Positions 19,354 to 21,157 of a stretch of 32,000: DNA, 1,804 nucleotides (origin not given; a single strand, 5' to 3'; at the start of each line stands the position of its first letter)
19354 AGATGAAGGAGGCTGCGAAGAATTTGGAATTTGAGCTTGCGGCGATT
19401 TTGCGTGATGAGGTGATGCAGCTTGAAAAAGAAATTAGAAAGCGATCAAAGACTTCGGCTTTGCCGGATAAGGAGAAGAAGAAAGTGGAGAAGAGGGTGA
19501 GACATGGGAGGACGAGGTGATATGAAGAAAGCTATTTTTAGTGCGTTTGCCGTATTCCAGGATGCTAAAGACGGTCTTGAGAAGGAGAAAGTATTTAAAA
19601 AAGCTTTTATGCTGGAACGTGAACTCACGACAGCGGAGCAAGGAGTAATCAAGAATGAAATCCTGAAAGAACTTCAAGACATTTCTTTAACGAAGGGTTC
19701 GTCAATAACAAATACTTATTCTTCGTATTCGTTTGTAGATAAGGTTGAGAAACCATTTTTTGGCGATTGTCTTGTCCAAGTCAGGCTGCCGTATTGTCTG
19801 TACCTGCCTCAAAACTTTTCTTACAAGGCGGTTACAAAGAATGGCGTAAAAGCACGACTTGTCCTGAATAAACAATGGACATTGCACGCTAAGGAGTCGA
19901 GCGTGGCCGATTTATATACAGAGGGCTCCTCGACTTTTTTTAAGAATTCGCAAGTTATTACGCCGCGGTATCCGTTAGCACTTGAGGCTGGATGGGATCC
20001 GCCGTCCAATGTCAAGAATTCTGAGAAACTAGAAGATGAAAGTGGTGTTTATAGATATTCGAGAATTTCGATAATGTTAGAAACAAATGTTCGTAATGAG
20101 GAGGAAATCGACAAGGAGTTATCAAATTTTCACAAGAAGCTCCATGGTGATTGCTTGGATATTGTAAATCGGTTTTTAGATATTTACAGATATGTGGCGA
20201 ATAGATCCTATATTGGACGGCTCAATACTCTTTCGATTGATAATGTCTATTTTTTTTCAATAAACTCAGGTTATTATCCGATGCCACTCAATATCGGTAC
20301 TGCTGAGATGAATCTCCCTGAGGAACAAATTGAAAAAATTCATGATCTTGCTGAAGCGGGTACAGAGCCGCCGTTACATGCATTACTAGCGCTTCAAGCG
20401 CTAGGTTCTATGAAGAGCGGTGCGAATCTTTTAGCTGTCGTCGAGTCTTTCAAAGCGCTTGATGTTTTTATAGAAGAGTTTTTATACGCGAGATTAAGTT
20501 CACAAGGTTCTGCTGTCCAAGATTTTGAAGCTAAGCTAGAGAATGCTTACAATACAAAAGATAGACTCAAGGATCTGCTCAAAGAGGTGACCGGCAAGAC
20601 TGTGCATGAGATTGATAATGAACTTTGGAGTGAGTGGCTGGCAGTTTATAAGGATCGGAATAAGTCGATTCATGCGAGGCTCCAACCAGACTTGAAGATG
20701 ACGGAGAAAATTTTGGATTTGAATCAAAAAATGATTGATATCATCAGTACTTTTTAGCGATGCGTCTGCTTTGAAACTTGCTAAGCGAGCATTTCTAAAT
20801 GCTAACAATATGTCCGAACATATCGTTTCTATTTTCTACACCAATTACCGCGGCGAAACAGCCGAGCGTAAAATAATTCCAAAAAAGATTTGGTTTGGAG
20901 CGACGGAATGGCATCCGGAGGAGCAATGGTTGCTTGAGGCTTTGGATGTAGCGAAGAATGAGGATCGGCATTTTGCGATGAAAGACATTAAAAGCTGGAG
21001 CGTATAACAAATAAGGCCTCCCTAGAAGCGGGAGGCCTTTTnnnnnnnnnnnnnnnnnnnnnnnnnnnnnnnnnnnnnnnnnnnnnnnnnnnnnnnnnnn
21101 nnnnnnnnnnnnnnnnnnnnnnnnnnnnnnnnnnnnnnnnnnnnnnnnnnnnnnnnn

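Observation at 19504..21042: AT-rich HEPN + stand-alone WYL gene pair directly after uvrB: candidate sensor-coupled RNase module (defence, abortive infection or damage-triggered toxin)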

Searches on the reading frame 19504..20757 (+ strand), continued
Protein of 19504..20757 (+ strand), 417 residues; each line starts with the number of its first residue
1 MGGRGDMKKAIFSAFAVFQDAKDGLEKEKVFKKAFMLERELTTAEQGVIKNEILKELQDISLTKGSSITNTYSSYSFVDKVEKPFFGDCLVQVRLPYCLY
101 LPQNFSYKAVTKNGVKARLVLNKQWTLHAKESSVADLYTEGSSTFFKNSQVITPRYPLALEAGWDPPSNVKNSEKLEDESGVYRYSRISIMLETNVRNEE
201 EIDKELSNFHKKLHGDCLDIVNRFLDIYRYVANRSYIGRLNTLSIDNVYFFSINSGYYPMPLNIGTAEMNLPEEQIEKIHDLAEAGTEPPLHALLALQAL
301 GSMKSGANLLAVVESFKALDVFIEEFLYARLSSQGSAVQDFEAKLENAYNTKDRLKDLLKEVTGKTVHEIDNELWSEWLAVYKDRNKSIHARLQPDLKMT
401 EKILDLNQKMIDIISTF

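Call 58: search_protein_families(library=pfam, alignment_id=A7, max_evalue=0.00001)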
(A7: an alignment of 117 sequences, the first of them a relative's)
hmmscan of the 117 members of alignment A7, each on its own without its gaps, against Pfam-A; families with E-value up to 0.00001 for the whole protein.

A. member 1, L001:878-1456:- (192 aa): 1 family
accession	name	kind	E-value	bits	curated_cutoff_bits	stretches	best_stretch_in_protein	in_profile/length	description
PF01339.22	CheB_methylest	-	6.6e-43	146.9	24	1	10-180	1-174/174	CheB methylesterase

B. families by the number of members that match (of 117 scanned): 87 families (the first 25 are shown)
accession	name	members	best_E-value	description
PF01555.25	N6_N4_Mtase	4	9.7e-47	DNA methylase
PF00239.26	Resolvase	4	1.1e-29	Resolvase, N terminal domain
PF07508.19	Recombinase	3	2.5e-14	Recombinase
PF00535.33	Glycos_transf_2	2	9.4e-24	Glycosyl transferase family 2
PF04851.21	ResIII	2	2.9e-18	Type III restriction enzyme, res subunit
PF13408.12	Zn_ribbon_recom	2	4.5e-08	Recombinase zinc beta ribbon domain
PF05167.17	DUF711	1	7.8e-173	Uncharacterised ACR (DUF711)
PF06745.19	ATPase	1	1.9e-110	KaiC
PF00145.23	DNA_methylase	1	3.6e-99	C-5 cytosine-specific DNA methylase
PF03352.18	Adenine_glyco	1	9.1e-76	Methyladenine glycosylase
PF01071.24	GARS_A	1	1.1e-64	Phosphoribosylglycinamide synthetase, ATP-grasp (A) domain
PF05977.19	MFS_3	1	2.9e-59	Transmembrane secretion effector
PF01339.22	CheB_methylest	1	6.6e-43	CheB methylesterase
PF03575.23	Peptidase_S51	1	8.5e-39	Peptidase family S51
PF09567.15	RE_MamI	1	1.8e-35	MamI restriction endonuclease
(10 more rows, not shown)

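Call 66: search_protein_families(library=padloc, proteins=[P0123, P0124, P0125, P0126, P0127, P0128, P0129, P0131, P0132, P0136], max_evalue=0.01)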
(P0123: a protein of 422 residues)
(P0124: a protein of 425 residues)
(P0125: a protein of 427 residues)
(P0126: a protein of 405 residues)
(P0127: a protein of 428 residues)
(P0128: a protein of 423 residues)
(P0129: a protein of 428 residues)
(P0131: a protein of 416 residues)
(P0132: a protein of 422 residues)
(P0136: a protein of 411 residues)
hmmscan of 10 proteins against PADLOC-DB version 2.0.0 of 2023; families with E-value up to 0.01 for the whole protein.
P0123 (422 aa): 1 family
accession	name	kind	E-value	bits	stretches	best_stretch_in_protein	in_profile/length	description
PDLC01061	C3a76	-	0.0037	15.9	1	223-268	16-63/84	Unknown function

P0124 (425 aa): 1 family
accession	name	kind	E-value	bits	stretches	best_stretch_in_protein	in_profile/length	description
PDLC01031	Csx1/Csm6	-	3.3e-05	21.5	1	289-416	211-331/357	CARF+HEPN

P0125 (427 aa): 0 families

P0126 (405 aa): 1 family
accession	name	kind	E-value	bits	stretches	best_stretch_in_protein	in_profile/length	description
PDLC01031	Csx1/Csm6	-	0.0086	13.6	1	261-398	203-331/357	CARF+HEPN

P0127 (428 aa): 1 family
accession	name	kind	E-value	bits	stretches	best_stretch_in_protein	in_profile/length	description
PDLC01805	CARF1--CARF_HEPN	-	6.9e-05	19.9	1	310-415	340-437/482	-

P0128 (423 aa): 2 families
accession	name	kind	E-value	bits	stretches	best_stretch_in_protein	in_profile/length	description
PDLC01031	Csx1/Csm6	-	2.1e-05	22.2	1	296-411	218-326/357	CARF+HEPN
PDLC01805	CARF1--CARF_HEPN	-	0.0021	15.1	1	297-413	330-438/482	-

P0129 (428 aa): 1 family
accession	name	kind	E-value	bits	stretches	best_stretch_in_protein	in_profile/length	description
PDLC01031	Csx1/Csm6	-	0.00037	18.1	1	281-422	203-332/357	CARF+HEPN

P0131 (416 aa): 1 family
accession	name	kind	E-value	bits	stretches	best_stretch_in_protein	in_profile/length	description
PDLC01805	CARF1--CARF_HEPN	-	0.0012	15.8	1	271-398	320-438/482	-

P0132 (422 aa): 2 families
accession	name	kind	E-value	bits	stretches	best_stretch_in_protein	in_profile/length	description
PDLC01031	Csx1/Csm6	-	3.2e-06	24.8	1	267-418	198-335/357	CARF+HEPN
PDLC01805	CARF1--CARF_HEPN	-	9.2e-05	19.5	1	279-411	317-438/482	-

P0136 (411 aa): 0 families

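Call 77: search_dna_similar(query=window:19522-20757:+, collection=plasmids, mode=protein, max_evalue=0.001, max_rows=15)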
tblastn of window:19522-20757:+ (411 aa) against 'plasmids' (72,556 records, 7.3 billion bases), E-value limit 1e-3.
No match.

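Call 78: search_dna_similar(query=window:19522-20757:+, collection=phages, mode=protein, max_evalue=0.001, max_rows=15)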
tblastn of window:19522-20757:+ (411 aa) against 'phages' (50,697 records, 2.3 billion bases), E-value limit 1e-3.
No match.

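Call 93: search_solved_structures(query=L107:202-2340:+, max_evalue=0.00001)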
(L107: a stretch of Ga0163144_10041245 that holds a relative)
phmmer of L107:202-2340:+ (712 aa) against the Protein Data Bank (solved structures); distinct sequences matched with E-value up to 0.00001: 13.
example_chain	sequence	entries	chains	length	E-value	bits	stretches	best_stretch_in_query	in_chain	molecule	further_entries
9c3u_A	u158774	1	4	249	9.7e-17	63.9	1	161-379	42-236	Methyltransferase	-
6k0w_B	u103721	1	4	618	1.5e-16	63.2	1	88-254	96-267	Adenine specific DNA methyltransferase (Mod)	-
8urk_A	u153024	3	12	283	1.5e-16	63.2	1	162-379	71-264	Methyltransferase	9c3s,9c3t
1g60_A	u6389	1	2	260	1.6e-16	63.1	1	168-379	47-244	Adenine-specific Methyltransferase MboIIA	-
4zcf_A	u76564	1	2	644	3.3e-14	55.5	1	89-253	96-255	Restriction endonuclease EcoP15I, modification subunit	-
1nw8_A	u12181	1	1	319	9.1e-13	50.7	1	212-379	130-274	MODIFICATION METHYLASE RSRI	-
1eg2_A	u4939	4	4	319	9.2e-13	50.7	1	212-379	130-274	MODIFICATION METHYLASE RSRI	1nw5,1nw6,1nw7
7dsu_A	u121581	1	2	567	5.9e-12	48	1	87-246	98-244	Mbo45V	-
5hek_A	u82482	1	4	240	4.4e-10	41.9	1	319-389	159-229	Adenine specific DNA methyltransferase (DpnA)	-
5hfj_A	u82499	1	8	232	4.7e-10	41.8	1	319-389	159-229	Adenine specific DNA methyltransferase (DpnA)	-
6pbd_A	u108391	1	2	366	2.4e-09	39.4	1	321-377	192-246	Modification methylase CcrMI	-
8s9m_A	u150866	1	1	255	4.3e-06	28.7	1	313-378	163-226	DNA cytosine-N4 methyltransferase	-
8s9n_A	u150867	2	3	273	4.8e-06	28.5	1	313-378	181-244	DNA cytosine-N4 methyltransferase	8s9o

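Call 94: search_solved_structures(query=L107:3616-6309:+, max_evalue=0.00001)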
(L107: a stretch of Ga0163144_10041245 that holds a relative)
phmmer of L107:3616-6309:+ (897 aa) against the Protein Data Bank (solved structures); distinct sequences matched with E-value up to 0.00001: 0.

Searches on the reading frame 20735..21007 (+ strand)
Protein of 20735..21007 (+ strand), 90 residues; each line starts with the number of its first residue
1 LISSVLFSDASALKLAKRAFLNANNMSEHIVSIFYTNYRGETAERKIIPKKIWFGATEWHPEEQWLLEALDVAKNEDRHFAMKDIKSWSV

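Call 3: search_protein_families(library=pfam, proteins=[window:20735-21007:+], max_evalue=1)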
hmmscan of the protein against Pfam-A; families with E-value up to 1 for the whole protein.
window:20735-21007:+ (90 aa): 1 family
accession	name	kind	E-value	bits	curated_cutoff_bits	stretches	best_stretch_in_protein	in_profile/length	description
PF13280.12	WYL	-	0.029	14.8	21.8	1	27-88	12-68/70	WYL domain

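Call 4: search_protein_families(library=padloc, proteins=[window:20735-21007:+], max_evalue=1)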
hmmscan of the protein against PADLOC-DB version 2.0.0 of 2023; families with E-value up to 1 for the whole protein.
window:20735-21007:+ (90 aa): 2 families
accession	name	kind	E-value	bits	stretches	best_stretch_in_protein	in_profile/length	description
PDLC01457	WYL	-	5.7e-05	20.8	1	27-87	136-190/229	"CAS-I,CAS-II,CAS-III,CAS-IV,CAS-V,CAS-VI; associated_signaling"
PDLC03787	RTasWYL-YodC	-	0.0004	17.6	1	22-88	283-347/354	DRT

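Call 5: search_protein_families(library=ncbifam, proteins=[window:20735-21007:+], max_evalue=1)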
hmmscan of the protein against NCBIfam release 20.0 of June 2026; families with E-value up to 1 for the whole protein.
window:20735-21007:+ (90 aa): 0 families
